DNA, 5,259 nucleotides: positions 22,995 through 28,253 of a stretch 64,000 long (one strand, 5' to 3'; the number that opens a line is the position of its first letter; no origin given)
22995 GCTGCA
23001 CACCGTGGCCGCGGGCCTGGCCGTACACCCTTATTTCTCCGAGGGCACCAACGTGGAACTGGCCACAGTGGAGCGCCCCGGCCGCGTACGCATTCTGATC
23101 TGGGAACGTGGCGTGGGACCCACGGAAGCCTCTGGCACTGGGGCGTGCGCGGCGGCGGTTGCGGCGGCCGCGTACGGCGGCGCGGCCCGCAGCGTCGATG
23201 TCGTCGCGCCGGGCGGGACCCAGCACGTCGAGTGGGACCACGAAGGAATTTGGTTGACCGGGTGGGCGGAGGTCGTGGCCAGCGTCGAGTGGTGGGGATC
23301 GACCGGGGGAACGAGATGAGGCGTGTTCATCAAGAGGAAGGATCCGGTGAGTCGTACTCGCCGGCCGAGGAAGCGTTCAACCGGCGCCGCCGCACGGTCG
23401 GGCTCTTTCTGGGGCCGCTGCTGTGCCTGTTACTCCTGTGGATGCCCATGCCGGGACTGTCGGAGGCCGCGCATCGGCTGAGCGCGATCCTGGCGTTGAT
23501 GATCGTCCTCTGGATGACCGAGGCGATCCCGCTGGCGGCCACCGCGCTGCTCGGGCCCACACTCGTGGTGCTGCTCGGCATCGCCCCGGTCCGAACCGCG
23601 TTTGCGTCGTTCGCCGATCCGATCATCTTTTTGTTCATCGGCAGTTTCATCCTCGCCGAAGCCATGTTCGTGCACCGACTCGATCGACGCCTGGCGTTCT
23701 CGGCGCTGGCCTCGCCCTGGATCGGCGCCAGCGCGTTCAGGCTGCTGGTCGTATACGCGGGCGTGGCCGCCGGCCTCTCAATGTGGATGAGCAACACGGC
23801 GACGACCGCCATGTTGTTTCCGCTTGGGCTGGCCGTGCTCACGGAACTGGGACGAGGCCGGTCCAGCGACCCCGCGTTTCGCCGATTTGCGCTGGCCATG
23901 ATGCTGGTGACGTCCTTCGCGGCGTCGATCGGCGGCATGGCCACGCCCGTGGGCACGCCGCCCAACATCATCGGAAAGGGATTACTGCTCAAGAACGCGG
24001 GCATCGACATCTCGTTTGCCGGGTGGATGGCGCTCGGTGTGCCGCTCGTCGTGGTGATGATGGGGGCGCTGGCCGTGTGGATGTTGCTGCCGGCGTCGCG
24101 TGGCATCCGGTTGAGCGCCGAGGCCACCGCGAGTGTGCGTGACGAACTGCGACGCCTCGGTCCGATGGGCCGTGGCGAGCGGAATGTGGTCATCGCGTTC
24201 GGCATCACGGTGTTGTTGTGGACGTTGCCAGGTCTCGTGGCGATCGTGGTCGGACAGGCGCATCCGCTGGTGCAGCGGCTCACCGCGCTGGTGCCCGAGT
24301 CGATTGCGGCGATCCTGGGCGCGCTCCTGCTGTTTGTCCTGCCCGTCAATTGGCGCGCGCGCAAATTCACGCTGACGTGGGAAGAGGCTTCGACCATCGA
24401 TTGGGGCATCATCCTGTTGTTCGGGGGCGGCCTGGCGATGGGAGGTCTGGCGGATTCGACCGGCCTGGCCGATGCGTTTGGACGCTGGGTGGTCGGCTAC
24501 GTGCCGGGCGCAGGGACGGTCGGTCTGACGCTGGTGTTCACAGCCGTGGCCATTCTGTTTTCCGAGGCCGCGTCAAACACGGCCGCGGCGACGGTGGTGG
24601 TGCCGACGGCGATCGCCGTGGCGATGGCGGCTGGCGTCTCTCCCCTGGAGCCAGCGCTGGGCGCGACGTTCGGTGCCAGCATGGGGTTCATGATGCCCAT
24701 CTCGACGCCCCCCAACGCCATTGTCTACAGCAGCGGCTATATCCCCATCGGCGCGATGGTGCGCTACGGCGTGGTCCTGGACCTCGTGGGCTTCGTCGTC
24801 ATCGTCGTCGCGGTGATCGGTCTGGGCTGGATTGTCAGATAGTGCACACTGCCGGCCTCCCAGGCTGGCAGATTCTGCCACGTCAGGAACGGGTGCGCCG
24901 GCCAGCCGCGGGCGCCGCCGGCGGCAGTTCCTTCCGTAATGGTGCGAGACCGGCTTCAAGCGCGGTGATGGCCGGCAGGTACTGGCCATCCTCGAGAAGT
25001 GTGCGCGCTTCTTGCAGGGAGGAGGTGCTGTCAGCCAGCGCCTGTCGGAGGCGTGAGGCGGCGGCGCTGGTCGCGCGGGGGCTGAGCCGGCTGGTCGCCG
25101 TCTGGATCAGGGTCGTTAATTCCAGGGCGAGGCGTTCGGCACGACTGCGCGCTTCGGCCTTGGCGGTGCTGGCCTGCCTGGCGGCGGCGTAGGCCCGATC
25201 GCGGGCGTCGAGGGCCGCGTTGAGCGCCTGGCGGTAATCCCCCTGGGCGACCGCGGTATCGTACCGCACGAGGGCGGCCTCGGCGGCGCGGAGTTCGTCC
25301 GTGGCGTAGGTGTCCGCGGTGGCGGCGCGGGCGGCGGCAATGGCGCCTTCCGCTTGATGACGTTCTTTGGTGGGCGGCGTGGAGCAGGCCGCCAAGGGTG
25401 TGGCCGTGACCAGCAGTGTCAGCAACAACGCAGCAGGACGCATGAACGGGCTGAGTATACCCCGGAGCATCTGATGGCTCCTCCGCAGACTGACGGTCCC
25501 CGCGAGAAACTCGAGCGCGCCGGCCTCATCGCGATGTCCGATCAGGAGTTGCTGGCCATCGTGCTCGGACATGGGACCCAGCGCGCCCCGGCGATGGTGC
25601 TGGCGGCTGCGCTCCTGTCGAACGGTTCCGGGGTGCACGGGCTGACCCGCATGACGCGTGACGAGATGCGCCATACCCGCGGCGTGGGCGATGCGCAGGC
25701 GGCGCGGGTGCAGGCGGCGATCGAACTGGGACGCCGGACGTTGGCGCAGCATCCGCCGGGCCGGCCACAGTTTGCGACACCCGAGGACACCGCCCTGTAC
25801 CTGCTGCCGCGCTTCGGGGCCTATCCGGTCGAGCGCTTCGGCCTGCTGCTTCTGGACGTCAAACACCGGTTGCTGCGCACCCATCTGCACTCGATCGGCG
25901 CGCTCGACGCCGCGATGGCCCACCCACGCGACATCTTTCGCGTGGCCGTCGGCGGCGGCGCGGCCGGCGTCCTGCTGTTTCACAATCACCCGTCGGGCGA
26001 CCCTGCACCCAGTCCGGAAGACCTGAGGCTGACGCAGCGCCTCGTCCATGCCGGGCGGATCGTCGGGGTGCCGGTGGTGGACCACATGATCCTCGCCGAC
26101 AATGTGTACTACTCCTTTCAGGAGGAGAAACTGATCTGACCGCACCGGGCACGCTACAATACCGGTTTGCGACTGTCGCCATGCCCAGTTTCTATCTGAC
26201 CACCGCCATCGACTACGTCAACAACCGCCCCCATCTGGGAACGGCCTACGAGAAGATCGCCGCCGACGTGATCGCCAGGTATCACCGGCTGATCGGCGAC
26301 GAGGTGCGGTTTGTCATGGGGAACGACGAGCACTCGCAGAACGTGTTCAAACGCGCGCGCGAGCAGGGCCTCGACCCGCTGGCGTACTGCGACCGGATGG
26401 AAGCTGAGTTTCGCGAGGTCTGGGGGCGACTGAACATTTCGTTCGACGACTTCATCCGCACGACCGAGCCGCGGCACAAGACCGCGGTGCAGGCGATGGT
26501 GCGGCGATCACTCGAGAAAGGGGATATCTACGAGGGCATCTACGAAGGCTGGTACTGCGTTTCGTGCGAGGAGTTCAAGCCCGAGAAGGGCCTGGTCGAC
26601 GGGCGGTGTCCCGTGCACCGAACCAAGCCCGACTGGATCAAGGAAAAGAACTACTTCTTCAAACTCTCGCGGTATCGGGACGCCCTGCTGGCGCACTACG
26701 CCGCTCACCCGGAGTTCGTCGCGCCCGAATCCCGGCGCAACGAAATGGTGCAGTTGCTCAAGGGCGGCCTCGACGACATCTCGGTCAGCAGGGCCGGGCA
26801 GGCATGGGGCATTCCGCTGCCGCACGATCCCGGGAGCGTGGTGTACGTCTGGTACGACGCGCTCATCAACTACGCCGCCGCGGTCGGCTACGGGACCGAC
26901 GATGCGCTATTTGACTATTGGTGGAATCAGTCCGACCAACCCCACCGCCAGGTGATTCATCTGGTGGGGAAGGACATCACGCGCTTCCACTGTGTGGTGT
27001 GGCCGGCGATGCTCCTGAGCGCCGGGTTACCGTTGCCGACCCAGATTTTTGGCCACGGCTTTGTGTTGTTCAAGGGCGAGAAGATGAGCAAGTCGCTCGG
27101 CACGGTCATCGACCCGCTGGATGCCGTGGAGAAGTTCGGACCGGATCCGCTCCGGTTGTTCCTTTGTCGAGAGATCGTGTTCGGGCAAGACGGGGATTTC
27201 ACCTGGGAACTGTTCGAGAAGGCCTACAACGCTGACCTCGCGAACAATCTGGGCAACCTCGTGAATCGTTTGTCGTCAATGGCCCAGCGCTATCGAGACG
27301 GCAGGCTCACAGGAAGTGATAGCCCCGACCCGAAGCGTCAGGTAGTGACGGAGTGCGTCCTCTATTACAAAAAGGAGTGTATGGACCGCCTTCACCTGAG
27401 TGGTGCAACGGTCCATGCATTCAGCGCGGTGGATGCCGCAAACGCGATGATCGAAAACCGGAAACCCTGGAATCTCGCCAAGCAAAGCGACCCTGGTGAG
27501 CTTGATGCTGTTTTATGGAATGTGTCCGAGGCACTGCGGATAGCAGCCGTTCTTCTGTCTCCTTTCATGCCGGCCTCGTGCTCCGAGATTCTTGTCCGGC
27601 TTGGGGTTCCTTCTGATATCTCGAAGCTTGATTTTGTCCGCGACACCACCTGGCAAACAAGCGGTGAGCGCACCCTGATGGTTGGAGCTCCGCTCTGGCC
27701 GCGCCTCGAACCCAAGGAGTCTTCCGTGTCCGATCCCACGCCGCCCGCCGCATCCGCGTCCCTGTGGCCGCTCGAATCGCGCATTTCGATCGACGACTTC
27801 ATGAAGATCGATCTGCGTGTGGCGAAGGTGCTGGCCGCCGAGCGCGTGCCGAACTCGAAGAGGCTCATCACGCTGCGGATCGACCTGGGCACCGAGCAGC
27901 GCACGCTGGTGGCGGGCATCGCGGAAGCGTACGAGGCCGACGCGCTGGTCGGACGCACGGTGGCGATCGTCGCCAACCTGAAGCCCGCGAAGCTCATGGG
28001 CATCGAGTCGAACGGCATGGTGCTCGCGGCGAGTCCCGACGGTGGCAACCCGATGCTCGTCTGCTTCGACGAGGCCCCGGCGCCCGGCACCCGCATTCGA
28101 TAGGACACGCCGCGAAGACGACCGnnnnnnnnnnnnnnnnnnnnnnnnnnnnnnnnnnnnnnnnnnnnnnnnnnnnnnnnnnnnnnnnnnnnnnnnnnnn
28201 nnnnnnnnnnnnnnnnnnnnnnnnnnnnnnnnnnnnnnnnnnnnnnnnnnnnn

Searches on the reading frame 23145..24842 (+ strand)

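Call 101: search_protein_families(library=pfam, proteins=[window:23145-24842:+], max_evalue=0.00001)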
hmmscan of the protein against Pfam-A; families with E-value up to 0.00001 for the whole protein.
window:23145-24842:+ (565 aa): 2 families
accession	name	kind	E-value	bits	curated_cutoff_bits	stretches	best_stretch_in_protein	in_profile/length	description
PF00939.25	Na_sulph_symp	-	1.7e-60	205.8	27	1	92-557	12-462/472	Sodium:sulfate symporter transmembrane region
PF03600.22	CitMHS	-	1.1e-53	182.9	31.9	2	120-503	1-328/336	Citrate transporter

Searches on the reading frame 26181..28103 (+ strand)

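Call 101: search_protein_families(library=pfam, proteins=[window:26181-28103:+], max_evalue=0.00001)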
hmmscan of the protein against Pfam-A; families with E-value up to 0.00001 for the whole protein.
window:26181-28103:+ (640 aa): 4 families
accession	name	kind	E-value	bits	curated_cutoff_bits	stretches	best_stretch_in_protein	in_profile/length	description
PF09334.17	tRNA-synt_1g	-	4.7e-109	365.2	20.1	2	138-364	164-390/391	tRNA synthetases class I (M)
PF01588.26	tRNA_bind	-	7.6e-27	93.7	27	1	545-637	1-95/96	Putative tRNA binding domain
PF00133.28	tRNA-synt_1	-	1.3e-18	67.4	22.7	1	252-330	324-404/414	tRNA synthetases class I (I, L, M and V)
PF01406.26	tRNA-synt_1e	-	8.1e-14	52.1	27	1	13-118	19-123/301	tRNA synthetases class I (C) catalytic domain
